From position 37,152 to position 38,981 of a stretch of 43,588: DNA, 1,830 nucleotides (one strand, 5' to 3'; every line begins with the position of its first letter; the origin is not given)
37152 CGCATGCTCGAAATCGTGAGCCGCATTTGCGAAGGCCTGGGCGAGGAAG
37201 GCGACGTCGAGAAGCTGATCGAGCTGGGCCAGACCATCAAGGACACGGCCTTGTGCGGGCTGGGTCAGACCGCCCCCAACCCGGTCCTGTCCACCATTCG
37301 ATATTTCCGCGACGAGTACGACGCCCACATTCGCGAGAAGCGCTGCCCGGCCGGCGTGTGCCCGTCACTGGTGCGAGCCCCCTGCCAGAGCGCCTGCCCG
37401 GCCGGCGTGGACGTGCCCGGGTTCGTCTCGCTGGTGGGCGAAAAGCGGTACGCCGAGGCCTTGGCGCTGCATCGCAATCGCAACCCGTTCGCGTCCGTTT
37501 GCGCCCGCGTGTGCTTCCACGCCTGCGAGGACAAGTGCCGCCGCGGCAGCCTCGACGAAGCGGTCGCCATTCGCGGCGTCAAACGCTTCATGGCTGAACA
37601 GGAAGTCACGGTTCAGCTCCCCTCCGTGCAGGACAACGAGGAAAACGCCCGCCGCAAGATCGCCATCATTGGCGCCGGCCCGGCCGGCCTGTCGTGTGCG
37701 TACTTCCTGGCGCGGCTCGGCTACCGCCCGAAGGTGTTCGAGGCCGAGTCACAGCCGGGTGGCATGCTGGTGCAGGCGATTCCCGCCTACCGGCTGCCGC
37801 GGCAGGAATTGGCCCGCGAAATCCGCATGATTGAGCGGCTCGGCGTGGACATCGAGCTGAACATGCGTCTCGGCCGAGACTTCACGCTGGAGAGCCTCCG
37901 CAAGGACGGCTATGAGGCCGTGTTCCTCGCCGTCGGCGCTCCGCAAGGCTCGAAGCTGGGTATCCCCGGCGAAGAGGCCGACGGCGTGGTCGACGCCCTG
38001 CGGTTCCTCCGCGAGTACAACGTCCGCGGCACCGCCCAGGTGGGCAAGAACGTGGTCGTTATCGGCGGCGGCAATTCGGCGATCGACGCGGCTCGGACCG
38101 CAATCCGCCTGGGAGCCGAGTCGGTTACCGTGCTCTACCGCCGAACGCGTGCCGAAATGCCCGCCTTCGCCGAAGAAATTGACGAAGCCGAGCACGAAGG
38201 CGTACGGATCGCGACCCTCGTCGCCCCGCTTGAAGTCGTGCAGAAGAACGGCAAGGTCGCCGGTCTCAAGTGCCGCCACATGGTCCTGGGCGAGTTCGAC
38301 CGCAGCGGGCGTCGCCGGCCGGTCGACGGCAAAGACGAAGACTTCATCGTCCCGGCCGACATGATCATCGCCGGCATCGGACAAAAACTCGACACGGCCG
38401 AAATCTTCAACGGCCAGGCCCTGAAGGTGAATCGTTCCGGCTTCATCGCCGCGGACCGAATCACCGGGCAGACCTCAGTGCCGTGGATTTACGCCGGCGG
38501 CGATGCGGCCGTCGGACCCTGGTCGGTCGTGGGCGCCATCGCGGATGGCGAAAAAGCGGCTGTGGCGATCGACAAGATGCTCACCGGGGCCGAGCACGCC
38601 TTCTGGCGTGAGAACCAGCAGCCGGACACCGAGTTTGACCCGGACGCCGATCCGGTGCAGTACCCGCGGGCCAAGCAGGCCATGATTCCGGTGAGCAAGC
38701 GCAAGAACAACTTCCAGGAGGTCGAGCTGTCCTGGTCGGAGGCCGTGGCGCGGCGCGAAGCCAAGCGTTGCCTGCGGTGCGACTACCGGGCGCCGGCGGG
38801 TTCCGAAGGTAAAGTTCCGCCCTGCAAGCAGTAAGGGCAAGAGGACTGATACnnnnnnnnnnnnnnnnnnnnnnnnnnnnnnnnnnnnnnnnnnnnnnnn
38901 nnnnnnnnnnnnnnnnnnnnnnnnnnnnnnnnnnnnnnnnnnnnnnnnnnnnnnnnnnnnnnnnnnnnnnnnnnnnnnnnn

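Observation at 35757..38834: HydB (NuoF-like) fused to a GltD/NfnB-like NAD(P)H flavoprotein in a four-subunit [FeFe]-hydrogenase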

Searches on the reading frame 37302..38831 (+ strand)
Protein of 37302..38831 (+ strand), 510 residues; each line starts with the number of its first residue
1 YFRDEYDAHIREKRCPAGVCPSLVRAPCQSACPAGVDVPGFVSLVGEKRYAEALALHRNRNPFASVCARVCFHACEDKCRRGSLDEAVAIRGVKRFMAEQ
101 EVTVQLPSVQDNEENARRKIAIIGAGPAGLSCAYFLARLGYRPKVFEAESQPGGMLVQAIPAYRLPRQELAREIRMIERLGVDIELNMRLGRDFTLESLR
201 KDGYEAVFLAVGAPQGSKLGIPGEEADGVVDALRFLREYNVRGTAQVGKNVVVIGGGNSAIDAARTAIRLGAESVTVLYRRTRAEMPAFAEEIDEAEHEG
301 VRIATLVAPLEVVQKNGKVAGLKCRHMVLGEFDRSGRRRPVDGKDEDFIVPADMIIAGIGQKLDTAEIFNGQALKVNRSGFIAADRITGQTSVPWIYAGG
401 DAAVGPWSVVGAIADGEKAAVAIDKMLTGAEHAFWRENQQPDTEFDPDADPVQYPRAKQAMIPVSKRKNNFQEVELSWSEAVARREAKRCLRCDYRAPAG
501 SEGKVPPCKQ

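Call 23: search_solved_structures(query=window:37302-38831:+, max_evalue=1e-20, show_alignments=4)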
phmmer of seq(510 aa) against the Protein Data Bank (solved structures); distinct sequences matched with E-value up to 1e-20: 12.
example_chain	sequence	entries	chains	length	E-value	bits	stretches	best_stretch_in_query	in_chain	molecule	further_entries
9bov_A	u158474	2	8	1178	2.4e-121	409.1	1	25-494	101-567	Molybdopterin oxidoreductase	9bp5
8oh5_C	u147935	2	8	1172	4.8e-103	348.7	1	25-496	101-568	Formate dehydrogenase-O, major subunit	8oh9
9n5u_A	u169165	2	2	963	1.5e-100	340.5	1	26-430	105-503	NfnA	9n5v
4ylf_B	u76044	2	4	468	3.8e-87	296.3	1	26-431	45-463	Dihydropyrimidine dehydrogenase subunit A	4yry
5jca_L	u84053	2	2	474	5.3e-82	279.3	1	24-428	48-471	NADH-dependent Ferredoxin:NADP Oxidoreductase (NfnI) subunit alpha | NADH-dependent Ferredoxin:NADP Oxidoreductase subunit alpha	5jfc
5vj7_A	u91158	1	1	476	9.3e-74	252.1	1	24-427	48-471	Oxidoreductase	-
2vdc_G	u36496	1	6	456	5.1e-56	193.6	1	20-424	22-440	GLUTAMATE SYNTHASE [NADPH] SMALL CHAIN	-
6s6s_G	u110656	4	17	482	1.3e-55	192.3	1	28-424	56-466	Glutamate synthase [NADPH] small chain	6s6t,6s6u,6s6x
1h7x_A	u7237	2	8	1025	8e-51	176.5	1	20-428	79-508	DIHYDROPYRIMIDINE DEHYDROGENASE | Dihydropyrimidine dehydrogenase [NADP(+)]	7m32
1gt8_A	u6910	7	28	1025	8.1e-51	176.5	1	20-428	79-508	DIHYDROPYRIMIDINE DEHYDROGENASE | Dihydropyrimidine dehydrogenase [NADP(+)]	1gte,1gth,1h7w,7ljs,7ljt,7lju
7m31_A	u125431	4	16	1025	8.1e-51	176.5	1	20-428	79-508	Dihydropyrimidine dehydrogenase [NADP(+)]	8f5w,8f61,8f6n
7mfm_I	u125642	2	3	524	2.8e-35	125.2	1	30-431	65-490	Glutamate synthase (NADPH) small chain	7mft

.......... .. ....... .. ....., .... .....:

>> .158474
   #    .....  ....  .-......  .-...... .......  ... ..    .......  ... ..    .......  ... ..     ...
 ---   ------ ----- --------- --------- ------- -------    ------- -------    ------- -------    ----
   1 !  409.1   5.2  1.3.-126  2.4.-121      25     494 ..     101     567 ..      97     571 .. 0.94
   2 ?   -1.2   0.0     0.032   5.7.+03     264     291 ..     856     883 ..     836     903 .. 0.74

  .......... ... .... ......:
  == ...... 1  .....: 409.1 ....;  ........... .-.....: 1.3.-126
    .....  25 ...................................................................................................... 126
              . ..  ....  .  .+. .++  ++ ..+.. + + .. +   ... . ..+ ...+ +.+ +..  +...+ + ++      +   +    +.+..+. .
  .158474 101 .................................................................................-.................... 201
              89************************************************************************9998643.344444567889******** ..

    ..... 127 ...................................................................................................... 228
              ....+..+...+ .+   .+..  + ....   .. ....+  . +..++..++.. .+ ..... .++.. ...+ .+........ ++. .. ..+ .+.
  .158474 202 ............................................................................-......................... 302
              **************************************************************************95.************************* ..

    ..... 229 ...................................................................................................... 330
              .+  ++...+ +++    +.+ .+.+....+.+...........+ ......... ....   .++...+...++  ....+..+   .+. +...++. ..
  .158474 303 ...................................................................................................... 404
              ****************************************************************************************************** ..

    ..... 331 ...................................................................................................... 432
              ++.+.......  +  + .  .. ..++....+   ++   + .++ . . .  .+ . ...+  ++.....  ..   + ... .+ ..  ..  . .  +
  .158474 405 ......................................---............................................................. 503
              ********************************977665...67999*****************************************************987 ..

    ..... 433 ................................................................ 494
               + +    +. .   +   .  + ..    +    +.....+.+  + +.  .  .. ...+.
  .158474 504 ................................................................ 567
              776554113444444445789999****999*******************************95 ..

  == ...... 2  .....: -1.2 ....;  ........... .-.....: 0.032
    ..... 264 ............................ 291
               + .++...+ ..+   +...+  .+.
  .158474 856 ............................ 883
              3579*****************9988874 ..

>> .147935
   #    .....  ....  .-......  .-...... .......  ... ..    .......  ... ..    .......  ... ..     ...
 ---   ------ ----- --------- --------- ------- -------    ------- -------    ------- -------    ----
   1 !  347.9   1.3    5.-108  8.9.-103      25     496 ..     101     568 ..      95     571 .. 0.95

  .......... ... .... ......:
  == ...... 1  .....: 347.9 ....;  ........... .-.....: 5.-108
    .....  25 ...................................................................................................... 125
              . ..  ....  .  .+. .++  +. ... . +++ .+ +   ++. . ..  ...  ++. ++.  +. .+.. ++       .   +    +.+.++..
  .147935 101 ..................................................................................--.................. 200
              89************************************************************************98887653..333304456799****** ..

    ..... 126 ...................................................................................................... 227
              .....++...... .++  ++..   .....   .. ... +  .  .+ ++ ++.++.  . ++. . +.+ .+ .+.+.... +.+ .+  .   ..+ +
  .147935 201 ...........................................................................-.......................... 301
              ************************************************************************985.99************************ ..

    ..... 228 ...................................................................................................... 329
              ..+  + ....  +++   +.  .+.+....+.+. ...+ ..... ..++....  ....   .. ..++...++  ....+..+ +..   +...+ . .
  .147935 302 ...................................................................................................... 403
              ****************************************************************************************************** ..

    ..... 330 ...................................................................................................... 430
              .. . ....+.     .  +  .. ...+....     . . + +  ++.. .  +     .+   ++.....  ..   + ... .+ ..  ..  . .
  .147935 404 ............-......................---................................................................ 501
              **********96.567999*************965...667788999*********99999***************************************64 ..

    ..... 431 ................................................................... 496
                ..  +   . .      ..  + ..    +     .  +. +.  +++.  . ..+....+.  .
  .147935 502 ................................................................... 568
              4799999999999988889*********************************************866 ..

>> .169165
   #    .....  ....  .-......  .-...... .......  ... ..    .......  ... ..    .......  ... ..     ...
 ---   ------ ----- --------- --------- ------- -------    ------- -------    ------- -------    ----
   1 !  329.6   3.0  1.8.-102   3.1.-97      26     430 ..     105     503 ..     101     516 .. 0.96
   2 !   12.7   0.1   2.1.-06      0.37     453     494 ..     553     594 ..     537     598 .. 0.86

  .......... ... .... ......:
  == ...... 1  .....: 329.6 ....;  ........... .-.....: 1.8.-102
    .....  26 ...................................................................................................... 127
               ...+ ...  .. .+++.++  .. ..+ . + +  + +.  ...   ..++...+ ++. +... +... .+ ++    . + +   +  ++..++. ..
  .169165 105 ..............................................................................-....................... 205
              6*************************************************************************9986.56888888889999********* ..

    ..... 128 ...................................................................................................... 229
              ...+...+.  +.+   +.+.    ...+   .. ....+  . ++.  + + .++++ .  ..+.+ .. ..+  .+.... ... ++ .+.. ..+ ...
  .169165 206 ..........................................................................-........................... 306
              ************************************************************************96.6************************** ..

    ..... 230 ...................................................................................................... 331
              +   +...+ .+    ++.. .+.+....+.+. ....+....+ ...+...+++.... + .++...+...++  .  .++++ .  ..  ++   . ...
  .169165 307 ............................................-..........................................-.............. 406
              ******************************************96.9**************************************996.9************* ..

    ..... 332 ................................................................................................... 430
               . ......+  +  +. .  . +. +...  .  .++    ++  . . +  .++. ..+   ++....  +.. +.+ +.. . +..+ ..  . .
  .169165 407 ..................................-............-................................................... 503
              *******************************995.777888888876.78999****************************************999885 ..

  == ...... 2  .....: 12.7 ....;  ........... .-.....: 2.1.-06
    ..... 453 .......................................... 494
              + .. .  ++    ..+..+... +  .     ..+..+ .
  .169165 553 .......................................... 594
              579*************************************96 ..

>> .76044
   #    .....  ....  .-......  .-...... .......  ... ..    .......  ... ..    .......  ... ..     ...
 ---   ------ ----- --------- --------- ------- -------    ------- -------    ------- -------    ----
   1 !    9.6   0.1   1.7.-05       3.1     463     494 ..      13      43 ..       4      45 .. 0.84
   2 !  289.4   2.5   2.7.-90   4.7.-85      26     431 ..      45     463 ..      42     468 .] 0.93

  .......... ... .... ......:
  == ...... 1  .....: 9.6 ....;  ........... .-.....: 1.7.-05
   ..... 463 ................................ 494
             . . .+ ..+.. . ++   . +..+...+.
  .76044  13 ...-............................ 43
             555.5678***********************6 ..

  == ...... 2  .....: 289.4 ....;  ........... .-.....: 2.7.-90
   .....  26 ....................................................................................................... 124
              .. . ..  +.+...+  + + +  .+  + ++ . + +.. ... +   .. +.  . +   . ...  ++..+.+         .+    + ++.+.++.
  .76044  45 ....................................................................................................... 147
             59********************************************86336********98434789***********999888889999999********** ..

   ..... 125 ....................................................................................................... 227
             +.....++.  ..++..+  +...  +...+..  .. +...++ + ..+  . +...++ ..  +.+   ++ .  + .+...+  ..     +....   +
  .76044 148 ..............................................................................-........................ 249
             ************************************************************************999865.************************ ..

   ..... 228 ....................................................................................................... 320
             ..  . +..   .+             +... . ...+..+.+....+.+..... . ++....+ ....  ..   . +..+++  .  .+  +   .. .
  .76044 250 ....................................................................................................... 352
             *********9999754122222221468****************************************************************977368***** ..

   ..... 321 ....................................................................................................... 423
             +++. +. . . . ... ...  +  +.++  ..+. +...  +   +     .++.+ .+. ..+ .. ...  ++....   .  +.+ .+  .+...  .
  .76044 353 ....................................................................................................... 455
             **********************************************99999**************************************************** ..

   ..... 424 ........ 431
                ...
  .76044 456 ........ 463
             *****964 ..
